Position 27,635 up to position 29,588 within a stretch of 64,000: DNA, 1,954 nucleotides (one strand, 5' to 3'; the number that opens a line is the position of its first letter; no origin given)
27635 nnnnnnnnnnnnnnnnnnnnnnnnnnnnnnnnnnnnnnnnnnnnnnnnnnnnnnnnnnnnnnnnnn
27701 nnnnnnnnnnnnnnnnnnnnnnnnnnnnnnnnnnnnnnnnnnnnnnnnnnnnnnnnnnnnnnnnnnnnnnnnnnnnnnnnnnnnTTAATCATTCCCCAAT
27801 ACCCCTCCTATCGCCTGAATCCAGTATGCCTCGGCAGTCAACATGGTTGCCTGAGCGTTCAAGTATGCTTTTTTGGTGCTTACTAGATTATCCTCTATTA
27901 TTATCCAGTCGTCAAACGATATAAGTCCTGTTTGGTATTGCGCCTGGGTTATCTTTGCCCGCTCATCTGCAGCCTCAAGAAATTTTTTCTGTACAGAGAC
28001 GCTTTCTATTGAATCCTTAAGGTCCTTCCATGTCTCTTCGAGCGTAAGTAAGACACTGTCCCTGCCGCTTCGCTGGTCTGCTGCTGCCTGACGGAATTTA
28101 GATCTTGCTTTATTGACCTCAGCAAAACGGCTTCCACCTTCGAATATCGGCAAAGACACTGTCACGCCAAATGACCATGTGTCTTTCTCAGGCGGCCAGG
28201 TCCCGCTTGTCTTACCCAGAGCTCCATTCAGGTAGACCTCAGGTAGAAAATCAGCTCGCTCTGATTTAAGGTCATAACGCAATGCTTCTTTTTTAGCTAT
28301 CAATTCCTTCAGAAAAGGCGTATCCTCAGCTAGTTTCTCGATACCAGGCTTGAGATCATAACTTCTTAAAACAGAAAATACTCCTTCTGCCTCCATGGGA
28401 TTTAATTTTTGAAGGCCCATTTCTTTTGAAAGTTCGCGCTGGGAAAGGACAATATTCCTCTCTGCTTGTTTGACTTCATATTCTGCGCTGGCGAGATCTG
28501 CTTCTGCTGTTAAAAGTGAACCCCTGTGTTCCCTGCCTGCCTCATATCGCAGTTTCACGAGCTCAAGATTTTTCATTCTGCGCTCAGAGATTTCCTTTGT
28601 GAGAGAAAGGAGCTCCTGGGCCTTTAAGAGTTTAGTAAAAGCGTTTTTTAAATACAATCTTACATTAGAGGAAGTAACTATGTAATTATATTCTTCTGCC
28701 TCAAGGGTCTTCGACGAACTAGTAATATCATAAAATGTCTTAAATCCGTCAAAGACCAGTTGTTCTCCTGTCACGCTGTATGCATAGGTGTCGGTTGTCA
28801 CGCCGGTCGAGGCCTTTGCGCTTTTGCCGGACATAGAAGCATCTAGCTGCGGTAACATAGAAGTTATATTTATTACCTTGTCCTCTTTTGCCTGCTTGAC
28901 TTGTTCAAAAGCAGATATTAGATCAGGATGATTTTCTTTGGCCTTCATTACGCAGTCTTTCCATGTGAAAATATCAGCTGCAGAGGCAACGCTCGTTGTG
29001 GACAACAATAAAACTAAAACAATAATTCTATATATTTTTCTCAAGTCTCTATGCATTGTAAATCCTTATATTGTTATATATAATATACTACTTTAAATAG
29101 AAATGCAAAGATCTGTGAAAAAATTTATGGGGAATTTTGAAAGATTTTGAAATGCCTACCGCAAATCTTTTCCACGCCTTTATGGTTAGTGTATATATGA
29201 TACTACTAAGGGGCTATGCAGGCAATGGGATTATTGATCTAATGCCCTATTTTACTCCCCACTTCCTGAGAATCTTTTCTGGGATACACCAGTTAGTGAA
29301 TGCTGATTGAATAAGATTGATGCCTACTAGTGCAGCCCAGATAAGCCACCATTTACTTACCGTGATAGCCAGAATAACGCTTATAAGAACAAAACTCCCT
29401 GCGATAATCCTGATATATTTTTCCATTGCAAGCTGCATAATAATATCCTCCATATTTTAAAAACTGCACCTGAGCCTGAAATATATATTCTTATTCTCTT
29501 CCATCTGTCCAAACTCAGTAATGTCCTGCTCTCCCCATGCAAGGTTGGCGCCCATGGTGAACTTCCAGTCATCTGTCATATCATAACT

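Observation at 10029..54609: A near-consensus sigma70-type promoter cassette is dispersed at least 7 times with an invariant 17-nt spacer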

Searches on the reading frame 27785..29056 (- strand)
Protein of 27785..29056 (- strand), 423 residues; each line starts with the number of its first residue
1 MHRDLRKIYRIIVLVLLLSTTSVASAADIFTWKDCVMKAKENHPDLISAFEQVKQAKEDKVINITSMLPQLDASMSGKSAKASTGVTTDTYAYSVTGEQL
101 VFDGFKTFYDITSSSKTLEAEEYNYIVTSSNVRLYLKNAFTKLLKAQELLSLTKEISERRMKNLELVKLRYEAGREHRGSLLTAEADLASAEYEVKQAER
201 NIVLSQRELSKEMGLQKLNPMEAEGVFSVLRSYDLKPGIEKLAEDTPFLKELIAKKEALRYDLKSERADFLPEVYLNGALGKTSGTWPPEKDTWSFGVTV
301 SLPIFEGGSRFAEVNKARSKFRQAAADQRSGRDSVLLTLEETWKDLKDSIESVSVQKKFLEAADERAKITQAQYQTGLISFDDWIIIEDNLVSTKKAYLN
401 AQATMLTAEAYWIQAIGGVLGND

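Call 11: search_protein_families(library=pfam, proteins=[window:27785-29056:-], max_evalue=0.01)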
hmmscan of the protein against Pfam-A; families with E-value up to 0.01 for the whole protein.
window:27785-29056:- (423 aa): 1 family
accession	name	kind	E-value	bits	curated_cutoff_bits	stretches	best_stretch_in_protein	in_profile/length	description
PF02321.23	OEP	-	4.3e-61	206.4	22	2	243-417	9-187/187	Outer membrane efflux protein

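Call 15: find_encoding_contigs(protein=window:27785-29056:-, flank=10000, max_places=10)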
Protein window:27785-29056:- (423 aa): no gene with exactly this product is on record in the collection.

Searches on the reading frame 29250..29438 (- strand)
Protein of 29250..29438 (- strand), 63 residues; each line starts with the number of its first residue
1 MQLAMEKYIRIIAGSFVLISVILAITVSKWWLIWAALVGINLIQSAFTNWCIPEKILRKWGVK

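Call 11: search_protein_families(library=pfam, proteins=[window:29250-29438:-], max_evalue=0.01)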
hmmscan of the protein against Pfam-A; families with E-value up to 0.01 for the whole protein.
seq(63 aa): 1 family
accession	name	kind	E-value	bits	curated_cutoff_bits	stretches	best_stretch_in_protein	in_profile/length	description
PF11127.14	YgaP-like_TM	-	7.4e-12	45.7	25.3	1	6-58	9-59/66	Inner membrane protein YgaP-like, transmembrane domain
